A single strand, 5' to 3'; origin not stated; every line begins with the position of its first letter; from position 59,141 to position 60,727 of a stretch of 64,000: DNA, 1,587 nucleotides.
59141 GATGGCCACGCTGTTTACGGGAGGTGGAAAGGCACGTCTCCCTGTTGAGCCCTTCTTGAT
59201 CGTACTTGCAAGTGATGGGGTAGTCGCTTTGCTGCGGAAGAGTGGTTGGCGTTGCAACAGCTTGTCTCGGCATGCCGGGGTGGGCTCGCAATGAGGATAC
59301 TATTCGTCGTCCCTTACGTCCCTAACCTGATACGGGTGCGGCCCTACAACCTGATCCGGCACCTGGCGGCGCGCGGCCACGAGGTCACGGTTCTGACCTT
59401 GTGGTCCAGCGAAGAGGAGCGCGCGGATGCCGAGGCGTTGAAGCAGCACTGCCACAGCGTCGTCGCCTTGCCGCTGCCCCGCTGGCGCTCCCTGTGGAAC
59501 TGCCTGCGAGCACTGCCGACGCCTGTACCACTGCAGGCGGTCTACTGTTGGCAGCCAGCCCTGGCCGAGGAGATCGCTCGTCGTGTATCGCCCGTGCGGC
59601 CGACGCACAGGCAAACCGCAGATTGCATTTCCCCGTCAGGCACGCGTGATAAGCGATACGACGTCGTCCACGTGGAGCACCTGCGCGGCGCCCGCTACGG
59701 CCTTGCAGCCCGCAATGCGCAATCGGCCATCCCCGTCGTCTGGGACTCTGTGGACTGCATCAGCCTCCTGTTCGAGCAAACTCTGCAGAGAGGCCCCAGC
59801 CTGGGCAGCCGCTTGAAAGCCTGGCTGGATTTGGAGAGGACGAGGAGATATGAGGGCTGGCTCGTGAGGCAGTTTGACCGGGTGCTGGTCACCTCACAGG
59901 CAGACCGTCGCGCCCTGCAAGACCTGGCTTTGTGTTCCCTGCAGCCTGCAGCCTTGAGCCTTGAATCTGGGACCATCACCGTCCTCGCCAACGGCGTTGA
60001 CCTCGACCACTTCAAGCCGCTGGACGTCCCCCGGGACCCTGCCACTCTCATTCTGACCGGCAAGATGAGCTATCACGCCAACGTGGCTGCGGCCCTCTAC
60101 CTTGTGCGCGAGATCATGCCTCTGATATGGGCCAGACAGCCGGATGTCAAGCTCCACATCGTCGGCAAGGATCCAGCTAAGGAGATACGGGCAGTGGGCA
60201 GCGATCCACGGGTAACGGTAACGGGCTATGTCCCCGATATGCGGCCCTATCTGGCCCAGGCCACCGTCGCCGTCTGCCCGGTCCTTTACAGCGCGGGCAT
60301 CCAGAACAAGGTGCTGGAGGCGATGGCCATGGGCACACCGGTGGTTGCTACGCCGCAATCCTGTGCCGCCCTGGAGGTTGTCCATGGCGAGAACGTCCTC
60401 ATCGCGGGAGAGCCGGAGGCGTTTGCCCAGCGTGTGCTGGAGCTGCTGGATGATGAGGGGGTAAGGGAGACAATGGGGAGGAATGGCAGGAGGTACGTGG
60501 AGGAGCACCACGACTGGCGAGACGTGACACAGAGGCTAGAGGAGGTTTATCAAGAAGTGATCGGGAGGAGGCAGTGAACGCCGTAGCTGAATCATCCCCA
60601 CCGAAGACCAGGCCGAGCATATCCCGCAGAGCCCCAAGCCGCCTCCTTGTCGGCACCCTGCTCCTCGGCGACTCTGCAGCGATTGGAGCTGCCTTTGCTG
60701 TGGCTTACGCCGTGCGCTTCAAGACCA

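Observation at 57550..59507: GT-C gene cassette inserted between 214-bp direct repeats, leaving a truncated GT4 pseudogene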

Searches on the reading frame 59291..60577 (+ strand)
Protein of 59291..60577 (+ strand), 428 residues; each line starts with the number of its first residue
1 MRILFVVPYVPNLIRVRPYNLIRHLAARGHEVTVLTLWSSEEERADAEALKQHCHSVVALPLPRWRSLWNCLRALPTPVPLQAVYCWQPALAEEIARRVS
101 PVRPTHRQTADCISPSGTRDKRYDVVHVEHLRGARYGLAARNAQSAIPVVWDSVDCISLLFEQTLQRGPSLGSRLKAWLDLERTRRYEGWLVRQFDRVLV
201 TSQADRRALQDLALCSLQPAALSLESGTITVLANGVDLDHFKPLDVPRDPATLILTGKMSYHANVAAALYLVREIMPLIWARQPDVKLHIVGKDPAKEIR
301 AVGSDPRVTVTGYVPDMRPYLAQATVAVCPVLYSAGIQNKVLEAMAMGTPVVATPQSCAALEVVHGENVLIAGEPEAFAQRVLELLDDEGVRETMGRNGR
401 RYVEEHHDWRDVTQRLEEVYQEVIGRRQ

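Call 10: search_protein_families(library=pfam, proteins=[window:59291-60577:+], max_evalue=0.01)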
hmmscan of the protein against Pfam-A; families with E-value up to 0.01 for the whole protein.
window:59291-60577:+ (428 aa): 6 families
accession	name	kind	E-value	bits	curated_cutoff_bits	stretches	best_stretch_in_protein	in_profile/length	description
PF13692.12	Glyco_trans_1_4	-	1.8e-33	116.3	27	1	252-388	3-142/142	Glycosyl transferases group 1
PF00534.26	Glycos_transf_1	-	1.2e-19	70.9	26.4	1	242-401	7-171/172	Glycosyl transferases group 1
PF13579.12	Glyco_trans_4_4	-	1.1e-14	55.5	29.7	1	15-211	4-144/158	Glycosyl transferase 4-like domain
PF13439.12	Glyco_transf_4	-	9.4e-14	52.2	28.5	2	19-70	9-56/170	Glycosyltransferase Family 4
PF13524.12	Glyco_trans_1_2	-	3e-13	50.4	25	1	281-417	10-143/144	Glycosyl transferase-like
PF20706.3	GT4-conflict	-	9.3e-06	25.3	26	0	247-361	192-318/385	Family 4 Glycosyltransferase in conflict systems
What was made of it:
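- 59291..60577 (+): Intact GT4 glycosyltransferase, resembling TIGR03087/stp1 and 'PslH'. It is translationally coupled to the GT-C upstream and to Bac_transf downstream. Pfam N- and C-terminal GT4 domains (call 10).
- On GT4 glycosyltransferase (GT-B fold): Present in the intact gene 59291-60577, where PF13692 scores 116 bits (call 10).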

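Call 12: find_encoding_contigs(protein=window:59291-60577:+, flank=10000, max_places=10)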
Protein window:59291-60577:+ (428 aa): 3 contigs read that carry it; 3 places shown.
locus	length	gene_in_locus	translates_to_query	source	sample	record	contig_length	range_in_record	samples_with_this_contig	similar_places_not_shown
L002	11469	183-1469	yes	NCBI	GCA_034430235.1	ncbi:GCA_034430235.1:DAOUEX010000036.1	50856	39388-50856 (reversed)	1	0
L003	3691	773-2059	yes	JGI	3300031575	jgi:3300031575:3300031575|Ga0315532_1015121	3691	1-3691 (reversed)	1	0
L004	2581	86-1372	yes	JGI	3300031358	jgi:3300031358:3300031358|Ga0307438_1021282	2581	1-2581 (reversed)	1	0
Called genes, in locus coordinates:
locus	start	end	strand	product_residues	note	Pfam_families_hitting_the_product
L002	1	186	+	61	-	?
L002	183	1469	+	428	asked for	PF13579:Glyco_trans_4_4, PF13439:Glyco_transf_4 (weak), PF20706:GT4-conflict (faint), PF13439:Glyco_transf_4 (weak), PF00534:Glycos_transf_1, PF13692:Glyco_trans_1_4, PF13524:Glyco_trans_1_2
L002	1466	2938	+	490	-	PF13727:CoA_binding_3, PF02397:Bac_transf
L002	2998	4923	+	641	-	PF02706:Wzz, PF01656:CbiA (faint), PF10609:ParA (weak), PF13614:AAA_31 (weak)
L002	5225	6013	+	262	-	PF00483:NTP_transferase, PF12804:NTP_transf_3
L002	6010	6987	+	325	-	PF00288:GHMP_kinases_N, PF08544:GHMP_kinases_C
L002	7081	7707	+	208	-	PF13580:SIS_2, PF01380:SIS (weak)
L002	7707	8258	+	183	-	PF00702:Hydrolase (weak), PF08645:PNK3P (weak), PF13419:HAD_2 (faint), PF13242:Hydrolase_like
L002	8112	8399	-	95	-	-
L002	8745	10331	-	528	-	PF11028:TMEM260_N, PF28495:TMEM260_2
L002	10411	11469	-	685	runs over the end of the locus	PF13196:DUF4012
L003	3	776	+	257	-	?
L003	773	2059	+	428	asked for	PF13579:Glyco_trans_4_4, PF13439:Glyco_transf_4 (weak), PF20706:GT4-conflict (faint), PF13439:Glyco_transf_4 (weak), PF00534:Glycos_transf_1, PF13692:Glyco_trans_1_4, PF13524:Glyco_trans_1_2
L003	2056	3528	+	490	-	PF13727:CoA_binding_3, PF02397:Bac_transf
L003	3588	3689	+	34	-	?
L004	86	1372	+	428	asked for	PF13579:Glyco_trans_4_4, PF13439:Glyco_transf_4 (weak), PF20706:GT4-conflict (faint), PF13439:Glyco_transf_4 (weak), PF00534:Glycos_transf_1, PF13692:Glyco_trans_1_4, PF13524:Glyco_trans_1_2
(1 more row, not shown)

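Call 18: find_homologous_proteins(query=window:59291-60577:+, max_evalue=1e-20)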
Query window:59291-60577:+ (428 aa): 5940 proteins with E <= 1e-20 among 8000 candidates; the best 120 are listed.
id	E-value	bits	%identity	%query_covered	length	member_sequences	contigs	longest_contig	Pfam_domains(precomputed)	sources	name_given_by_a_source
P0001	1.0e-286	969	100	100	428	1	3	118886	PF00534.27,PF13579.13,PF13524.13,PF13439.13,PF20706.4,PF13692.13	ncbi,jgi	-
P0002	2.1e-196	671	70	99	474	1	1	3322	PF00534.27,PF13579.13,PF13524.13,PF13439.13,PF13692.13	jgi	-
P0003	9.5e-196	669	67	100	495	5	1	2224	PF00534.27,PF13579.13,PF13524.13,PF13439.13,PF13692.13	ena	-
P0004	3.2e-184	631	66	100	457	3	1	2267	PF00534.27,PF13579.13,PF13524.13,PF13439.13,PF20706.4,PF13692.13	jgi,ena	-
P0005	1.2e-181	623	67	100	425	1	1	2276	PF00534.27,PF13579.13,PF13524.13,PF13439.13,PF13692.13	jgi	jgi:glycosyltransferase involved in cell wall biosynthesis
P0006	5.4e-181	621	64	100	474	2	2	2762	PF00534.27,PF13579.13,PF13524.13,PF13439.13,PF13692.13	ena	-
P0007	1.1e-160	554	61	99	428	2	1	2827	PF00534.27,PF13579.13,PF13524.13,PF13439.13,PF13692.13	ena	-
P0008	2.8e-155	536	57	100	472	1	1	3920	PF00534.27,PF13579.13,PF13524.13,PF13439.13,PF13692.13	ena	-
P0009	4.2e-153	529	59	99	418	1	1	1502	PF00534.27,PF13579.13,PF13524.13,PF13439.13,PF13692.13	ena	-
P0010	9.4e-153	528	60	99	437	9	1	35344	PF00534.27,PF13579.13,PF13524.13,PF13439.13,PF13692.13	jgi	jgi:sugar transferase (PEP-CTERM/EpsH1 system associated)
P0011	3.1e-152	526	58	100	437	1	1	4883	PF00534.27,PF13579.13,PF13524.13,PF13439.13,PF13692.13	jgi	-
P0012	1.0e-148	514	57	99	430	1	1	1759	PF00534.27,PF13579.13,PF13524.13,PF13439.13,PF13692.13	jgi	jgi:glycosyltransferase involved in cell wall biosynthesis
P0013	1.6e-147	510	58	99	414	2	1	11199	PF00534.27,PF13579.13,PF13524.13,PF13439.13,PF13692.13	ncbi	-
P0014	1.7e-147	510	58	100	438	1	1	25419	PF00534.27,PF13579.13,PF13524.13,PF13692.13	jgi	jgi:glycosyltransferase involved in cell wall biosynthesis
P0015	4.6e-147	509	55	99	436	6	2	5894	PF00534.27,PF13579.13,PF13524.13,PF13439.13,PF13692.13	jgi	jgi:glycosyltransferase involved in cell wall biosynthesis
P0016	1.2e-146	507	58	100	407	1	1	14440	PF00534.27,PF13579.13,PF13524.13,PF13439.13,PF13692.13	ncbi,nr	ncbi:MAG: glycosyltransferase [Anaerolineae bacterium]|nr:glycosyltransferase [Anaerolineae bacteriu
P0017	1.4e-146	507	58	99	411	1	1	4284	PF00534.27,PF13579.13,PF13524.13,PF13439.13,PF13692.13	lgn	-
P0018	2.1e-146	507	58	99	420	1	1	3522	PF00534.27,PF13579.13,PF13524.13,PF13439.13,PF13692.13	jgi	-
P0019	5.1e-144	499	56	100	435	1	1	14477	PF00534.27,PF13579.13,PF13524.13,PF13439.13,PF13692.13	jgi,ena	-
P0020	2.9e-143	496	57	100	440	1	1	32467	PF00534.27,PF13524.13,PF13439.13,PF13692.13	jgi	jgi:glycosyltransferase involved in cell wall biosynthesis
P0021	1.3e-142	494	57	100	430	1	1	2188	PF00534.27,PF13579.13,PF13524.13,PF13439.13,PF13692.13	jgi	jgi:sugar transferase (PEP-CTERM/EpsH1 system associated)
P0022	1.9e-142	494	55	100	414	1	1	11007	PF00534.27,PF13579.13,PF13524.13,PF13439.13,PF13692.13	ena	-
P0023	1.5e-141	491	56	99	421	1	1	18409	PF00534.27,PF13579.13,PF13524.13,PF13439.13,PF13692.13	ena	-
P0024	3.0e-141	490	53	99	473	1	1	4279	PF00534.27,PF13524.13,PF13439.13,PF13692.13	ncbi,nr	ncbi:MAG: glycosyltransferase [Anaerolineae bacterium]|nr:glycosyltransferase [Anaerolineae bacteriu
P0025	4.0e-141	489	55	99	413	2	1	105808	PF00534.27,PF13579.13,PF13524.13,PF13439.13,PF13692.13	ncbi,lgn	-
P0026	7.7e-141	488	47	100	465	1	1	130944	PF00534.27,PF13579.13,PF13524.13,PF13439.13,PF13692.13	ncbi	-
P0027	9.2e-141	488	53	99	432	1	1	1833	PF00534.27,PF13579.13,PF13524.13,PF13439.13,PF13692.13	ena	-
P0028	2.3e-140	487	57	99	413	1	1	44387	PF00534.27,PF13579.13,PF13524.13,PF13439.13,PF13692.13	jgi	jgi:glycosyltransferase involved in cell wall biosynthesis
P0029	2.6e-140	487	56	98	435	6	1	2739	PF00534.27,PF13579.13,PF13524.13,PF13439.13,PF13692.13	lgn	-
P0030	3.6e-140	486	56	100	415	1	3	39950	PF00534.27,PF13579.13,PF13524.13,PF13439.13,PF13692.13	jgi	jgi:polysaccharide biosynthesis protein PslH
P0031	4.1e-140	486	58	97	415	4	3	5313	PF00534.27,PF13524.13,PF13439.13,PF13692.13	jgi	jgi:polysaccharide biosynthesis protein PslH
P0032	5.8e-140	485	54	99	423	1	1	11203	PF00534.27,PF13579.13,PF13524.13,PF13439.13,PF13692.13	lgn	-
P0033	1.1e-139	484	54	100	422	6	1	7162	PF00534.27,PF13579.13,PF13524.13,PF13439.13,PF13692.13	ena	-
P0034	1.1e-139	484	55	99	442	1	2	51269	PF00534.27,PF13579.13,PF13524.13,PF13439.13,PF13692.13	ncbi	-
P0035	1.5e-139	484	53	100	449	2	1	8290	PF00534.27,PF13579.13,PF13524.13,PF13439.13,PF13692.13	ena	-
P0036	4.3e-139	483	55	98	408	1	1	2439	PF00534.27,PF13579.13,PF13524.13,PF13439.13,PF13692.13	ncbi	-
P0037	1.5e-138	481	55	100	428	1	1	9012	PF00534.27,PF13579.13,PF13524.13,PF13692.13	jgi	jgi:glycosyltransferase involved in cell wall biosynthesis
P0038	2.3e-138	480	56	98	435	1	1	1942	PF00534.27,PF13579.13,PF13524.13,PF13439.13,PF13692.13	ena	-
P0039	4.5e-138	479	55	98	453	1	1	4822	PF00534.27,PF13579.13,PF13524.13,PF13439.13,PF13692.13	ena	-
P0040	8.1e-138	478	56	100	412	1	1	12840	PF00534.27,PF13524.13,PF13439.13,PF13692.13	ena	-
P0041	9.7e-138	478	56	100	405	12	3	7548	PF00534.27,PF13579.13,PF13524.13,PF13439.13,PF13692.13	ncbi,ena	ncbi:MAG: glycosyltransferase [Chloroflexota bacterium]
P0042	1.0e-137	478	55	100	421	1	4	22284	PF00534.27,PF13579.13,PF13524.13,PF13439.13,PF13692.13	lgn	-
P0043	1.4e-137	478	54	99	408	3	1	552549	PF00534.27,PF13579.13,PF13524.13,PF13439.13,PF13692.13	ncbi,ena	-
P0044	1.7e-137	477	54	99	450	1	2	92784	PF00534.27,PF13579.13,PF13524.13,PF13439.13,PF13692.13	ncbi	-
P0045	1.8e-137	477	54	100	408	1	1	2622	PF00534.27,PF13579.13,PF13524.13,PF13439.13,PF13692.13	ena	-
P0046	3.8e-137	476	55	99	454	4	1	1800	PF00534.27,PF13579.13,PF13524.13,PF13439.13,PF13692.13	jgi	jgi:glycosyltransferase involved in cell wall biosynthesis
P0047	3.9e-137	476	55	99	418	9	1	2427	PF00534.27,PF13579.13,PF13524.13,PF13439.13,PF13692.13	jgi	jgi:sugar transferase (PEP-CTERM/EpsH1 system associated)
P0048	4.3e-137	476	54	99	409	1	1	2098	PF00534.27,PF13579.13,PF13524.13,PF13439.13,PF13692.13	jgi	jgi:sugar transferase (PEP-CTERM/EpsH1 system associated)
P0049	5.2e-137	476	56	99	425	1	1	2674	PF00534.27,PF13579.13,PF13524.13,PF13439.13,PF13692.13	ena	-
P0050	5.9e-137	475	54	99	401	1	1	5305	PF00534.27,PF13579.13,PF13524.13,PF13439.13,PF13692.13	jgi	jgi:sugar transferase (PEP-CTERM/EpsH1 system associated)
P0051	5.9e-137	475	54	99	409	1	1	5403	PF00534.27,PF13579.13,PF13524.13,PF13439.13,PF13692.13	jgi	jgi:sugar transferase (PEP-CTERM/EpsH1 system associated)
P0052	1.3e-136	474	53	99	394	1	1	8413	PF00534.27,PF13579.13,PF13524.13,PF13439.13,PF13692.13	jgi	jgi:glycosyltransferase involved in cell wall biosynthesis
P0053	1.3e-136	474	52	99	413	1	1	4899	PF00534.27,PF13579.13,PF13524.13,PF13439.13,PF13692.13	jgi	jgi:polysaccharide biosynthesis protein PslH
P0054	2.1e-136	474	55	100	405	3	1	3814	PF00534.27,PF13579.13,PF13524.13,PF13439.13,PF13692.13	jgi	jgi:sugar transferase (PEP-CTERM/EpsH1 system associated)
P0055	2.1e-136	474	54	100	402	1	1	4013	PF00534.27,PF13579.13,PF13524.13,PF13439.13,PF13692.13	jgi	-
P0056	2.4e-136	473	53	99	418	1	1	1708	PF00534.27,PF13579.13,PF13524.13,PF13439.13,PF13692.13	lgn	-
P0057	3.8e-136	473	54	99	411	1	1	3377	PF00534.27,PF13579.13,PF13524.13,PF13439.13,PF13692.13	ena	-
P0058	4.0e-136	473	55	98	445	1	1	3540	PF00534.27,PF13579.13,PF13524.13,PF13439.13,PF13692.13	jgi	jgi:glycosyltransferase involved in cell wall biosynthesis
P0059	6.2e-136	472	54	99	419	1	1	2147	PF00534.27,PF13579.13,PF13524.13,PF13439.13,PF13692.13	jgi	jgi:sugar transferase (PEP-CTERM/EpsH1 system associated)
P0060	1.0e-135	471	52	99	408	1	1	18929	PF00534.27,PF13579.13,PF13524.13,PF13439.13,PF13692.13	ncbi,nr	ncbi:MAG: glycosyltransferase [Chloroflexi bacterium]|nr:glycosyltransferase [Chloroflexota bacteriu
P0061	1.4e-135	471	53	100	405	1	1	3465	PF00534.27,PF13579.13,PF13524.13,PF13439.13,PF13692.13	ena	-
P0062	1.5e-135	471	56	99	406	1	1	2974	PF00534.27,PF13579.13,PF13524.13,PF13439.13,PF13692.13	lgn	-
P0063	1.6e-135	471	55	100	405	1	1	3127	PF00534.27,PF13579.13,PF13524.13,PF13439.13,PF13692.13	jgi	jgi:sugar transferase (PEP-CTERM/EpsH1 system associated)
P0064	1.6e-135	471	54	99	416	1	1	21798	PF00534.27,PF13579.13,PF13524.13,PF13439.13,PF13692.13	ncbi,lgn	-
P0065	1.7e-135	471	54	99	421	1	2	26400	PF00534.27,PF13579.13,PF13524.13,PF13439.13,PF13692.13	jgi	-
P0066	1.8e-135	471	54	99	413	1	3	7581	PF00534.27,PF13579.13,PF13524.13,PF13439.13,PF13692.13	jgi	jgi:polysaccharide biosynthesis protein PslH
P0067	2.0e-135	470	55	100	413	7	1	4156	PF00534.27,PF13579.13,PF13524.13,PF13439.13,PF13692.13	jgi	jgi:polysaccharide biosynthesis protein PslH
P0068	2.1e-135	470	55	100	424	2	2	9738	PF00534.27,PF13579.13,PF13524.13,PF13439.13,PF13692.13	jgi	jgi:polysaccharide biosynthesis protein PslH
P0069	2.2e-135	470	54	99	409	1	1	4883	PF00534.27,PF13579.13,PF13524.13,PF13439.13,PF13692.13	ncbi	-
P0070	2.2e-135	470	56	99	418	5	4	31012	PF00534.27,PF13579.13,PF13524.13,PF13439.13,PF13692.13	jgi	-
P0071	2.3e-135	470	51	100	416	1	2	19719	PF00534.27,PF13579.13,PF13524.13,PF13439.13,PF13692.13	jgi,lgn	jgi:sugar transferase (PEP-CTERM/EpsH1 system associated)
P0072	3.1e-135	470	54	99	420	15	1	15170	PF00534.27,PF13579.13,PF13524.13,PF13439.13,PF13692.13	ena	-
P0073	4.8e-135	469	54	100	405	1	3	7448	PF00534.27,PF13579.13,PF13524.13,PF13439.13,PF13692.13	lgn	-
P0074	4.9e-135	469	54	100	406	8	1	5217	PF00534.27,PF13579.13,PF13524.13,PF13439.13,PF13692.13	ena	-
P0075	5.0e-135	469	53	99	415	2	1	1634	PF00534.27,PF13579.13,PF13524.13,PF13439.13,PF13692.13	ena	-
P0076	5.2e-135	469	54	100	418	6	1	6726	PF00534.27,PF13579.13,PF13524.13,PF13439.13,PF13692.13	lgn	-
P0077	5.6e-135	469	53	100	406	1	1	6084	PF00534.27,PF13579.13,PF13524.13,PF13439.13,PF13692.13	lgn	-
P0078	6.4e-135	469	54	98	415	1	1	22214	PF00534.27,PF13579.13,PF13524.13,PF13439.13,PF13692.13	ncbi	-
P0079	6.9e-135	469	55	100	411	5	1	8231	PF00534.27,PF13579.13,PF13524.13,PF13439.13,PF13692.13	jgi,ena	-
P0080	7.6e-135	469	53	98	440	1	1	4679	PF00534.27,PF13579.13,PF13524.13,PF13439.13,PF13692.13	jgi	jgi:glycosyltransferase involved in cell wall biosynthesis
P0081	7.6e-135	469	54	99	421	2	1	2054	PF00534.27,PF13579.13,PF13524.13,PF13439.13,PF13692.13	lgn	-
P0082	8.3e-135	468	54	99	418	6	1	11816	PF00534.27,PF13579.13,PF13524.13,PF13439.13,PF13692.13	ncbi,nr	ncbi:MAG: glycosyltransferase [Anaerolineae bacterium]|nr:glycosyltransferase [Anaerolineae bacteriu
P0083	8.6e-135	468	56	99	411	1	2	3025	PF00534.27,PF13524.13,PF13439.13,PF13692.13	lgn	-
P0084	9.4e-135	468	54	100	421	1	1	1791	PF00534.27,PF13579.13,PF13524.13,PF13439.13,PF13692.13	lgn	-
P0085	1.0e-134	468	52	99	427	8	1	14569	PF00534.27,PF13579.13,PF13524.13,PF13439.13,PF13692.13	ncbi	-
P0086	1.1e-134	468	52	99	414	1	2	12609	PF00534.27,PF13579.13,PF13524.13,PF13439.13,PF13692.13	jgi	-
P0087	1.2e-134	468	54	100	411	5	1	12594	PF00534.27,PF13524.13,PF13439.13,PF13692.13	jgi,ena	-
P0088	1.6e-134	467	56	99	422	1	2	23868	PF00534.27,PF13524.13,PF13439.13,PF13692.13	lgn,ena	-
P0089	1.8e-134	467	53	100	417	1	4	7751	PF00534.27,PF13579.13,PF13524.13,PF13439.13,PF13692.13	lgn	-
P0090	1.8e-134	467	54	96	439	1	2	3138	PF00534.27,PF13579.13,PF13524.13,PF13439.13,PF13692.13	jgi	-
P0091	1.8e-134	467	55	100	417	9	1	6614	PF00534.27,PF13579.13,PF13524.13,PF13439.13,PF13692.13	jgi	jgi:polysaccharide biosynthesis protein PslH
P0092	2.0e-134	467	55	100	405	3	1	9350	PF00534.27,PF13579.13,PF13524.13,PF13439.13,PF13692.13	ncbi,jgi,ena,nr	ncbi:MAG: glycosyltransferase [Anaerolineae bacterium]|nr:glycosyltransferase [Anaerolineae bacteriu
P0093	2.3e-134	467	53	100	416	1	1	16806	PF00534.27,PF13524.13,PF13439.13,PF13692.13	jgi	-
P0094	2.4e-134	467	54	99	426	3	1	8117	PF00534.27,PF13579.13,PF13524.13,PF13439.13,PF13692.13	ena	-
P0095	2.4e-134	467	53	100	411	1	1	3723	PF00534.27,PF13579.13,PF13524.13,PF13439.13,PF13692.13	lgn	-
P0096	2.7e-134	467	54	99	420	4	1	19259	PF00534.27,PF13579.13,PF13524.13,PF13439.13,PF13692.13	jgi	jgi:polysaccharide biosynthesis protein PslH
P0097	3.0e-134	467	54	99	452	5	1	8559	PF00534.27,PF13579.13,PF13524.13,PF13439.13,PF13692.13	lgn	-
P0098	3.3e-134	466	53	99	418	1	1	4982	PF00534.27,PF13579.13,PF13524.13,PF13439.13,PF13692.13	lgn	-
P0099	3.4e-134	466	52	99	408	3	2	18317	PF00534.27,PF13579.13,PF13524.13,PF13439.13,PF13692.13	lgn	-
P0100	3.5e-134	466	55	99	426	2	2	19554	PF00534.27,PF13579.13,PF13524.13,PF13439.13,PF13692.13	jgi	jgi:polysaccharide biosynthesis protein PslH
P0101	3.5e-134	466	52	99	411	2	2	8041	PF00534.27,PF13579.13,PF13524.13,PF13439.13,PF13692.13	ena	-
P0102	4.1e-134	466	54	100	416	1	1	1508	PF00534.27,PF13579.13,PF13524.13,PF13439.13,PF13692.13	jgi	jgi:sugar transferase (PEP-CTERM/EpsH1 system associated)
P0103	4.2e-134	466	54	98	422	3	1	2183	PF00534.27,PF13579.13,PF13524.13,PF13439.13,PF13692.13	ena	-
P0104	4.9e-134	466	53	100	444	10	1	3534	PF00534.27,PF13579.13,PF13524.13,PF13439.13,PF13692.13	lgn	-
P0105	5.3e-134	466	56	99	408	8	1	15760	PF00534.27,PF13579.13,PF13524.13,PF13439.13,PF13692.13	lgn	-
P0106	6.3e-134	465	55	99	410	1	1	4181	PF00534.27,PF13579.13,PF13524.13,PF13439.13,PF13692.13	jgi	-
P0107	6.3e-134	465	54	99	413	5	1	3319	PF00534.27,PF13579.13,PF13524.13,PF13439.13,PF13692.13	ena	-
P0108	6.4e-134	465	53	99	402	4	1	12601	PF00534.27,PF13579.13,PF13524.13,PF13439.13,PF13692.13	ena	-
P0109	6.6e-134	465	54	99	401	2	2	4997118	PF00534.27,PF13579.13,PF13524.13,PF13439.13,PF13692.13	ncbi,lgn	-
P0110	6.7e-134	465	53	100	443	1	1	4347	PF00534.27,PF13579.13,PF13524.13,PF13439.13,PF13692.13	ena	-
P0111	6.8e-134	465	52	99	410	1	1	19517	PF00534.27,PF13579.13,PF13524.13,PF13439.13,PF13692.13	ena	-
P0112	7.6e-134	465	53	100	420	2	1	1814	PF00534.27,PF13579.13,PF13524.13,PF13439.13,PF13692.13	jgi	jgi:sugar transferase (PEP-CTERM/EpsH1 system associated)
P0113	7.9e-134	465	56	98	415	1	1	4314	PF00534.27,PF13579.13,PF13524.13,PF13439.13,PF13692.13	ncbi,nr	ncbi:MAG: glycosyltransferase [Anaerolineales bacterium]|nr:glycosyltransferase [Anaerolineales bact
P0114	7.9e-134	465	53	99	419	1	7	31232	PF00534.27,PF13579.13,PF13524.13,PF13439.13,PF13692.13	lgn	-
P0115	8.6e-134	465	54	100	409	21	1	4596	PF00534.27,PF13579.13,PF13524.13,PF13439.13,PF13692.13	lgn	-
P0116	8.8e-134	465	52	99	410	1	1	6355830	PF00534.27,PF13579.13,PF13524.13,PF13439.13,PF13692.13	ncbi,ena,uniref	ncbi:glycosyltransferase [Candidatus Leptofilum sp.]|uniref:glycosyltransferase n=1 Tax=Candidatus L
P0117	9.5e-134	465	53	100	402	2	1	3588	PF00534.27,PF13579.13,PF13524.13,PF13439.13,PF13692.13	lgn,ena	-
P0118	1.1e-133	465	54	100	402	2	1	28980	PF00534.27,PF13579.13,PF13524.13,PF13439.13,PF13692.13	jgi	-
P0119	1.1e-133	465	53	99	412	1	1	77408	PF00534.27,PF13579.13,PF13524.13,PF13439.13,PF13692.13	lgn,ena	-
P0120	1.2e-133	465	54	99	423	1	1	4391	PF00534.27,PF13579.13,PF13524.13,PF13439.13,PF13692.13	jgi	jgi:polysaccharide biosynthesis protein PslH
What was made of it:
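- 59291..60577 (+): There are 5940 homologs at E <= 1e-20, the closest at 70% (call 18).
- Closest known: TIGR03087. Same: JGI gives these names to many homologs (call 18).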
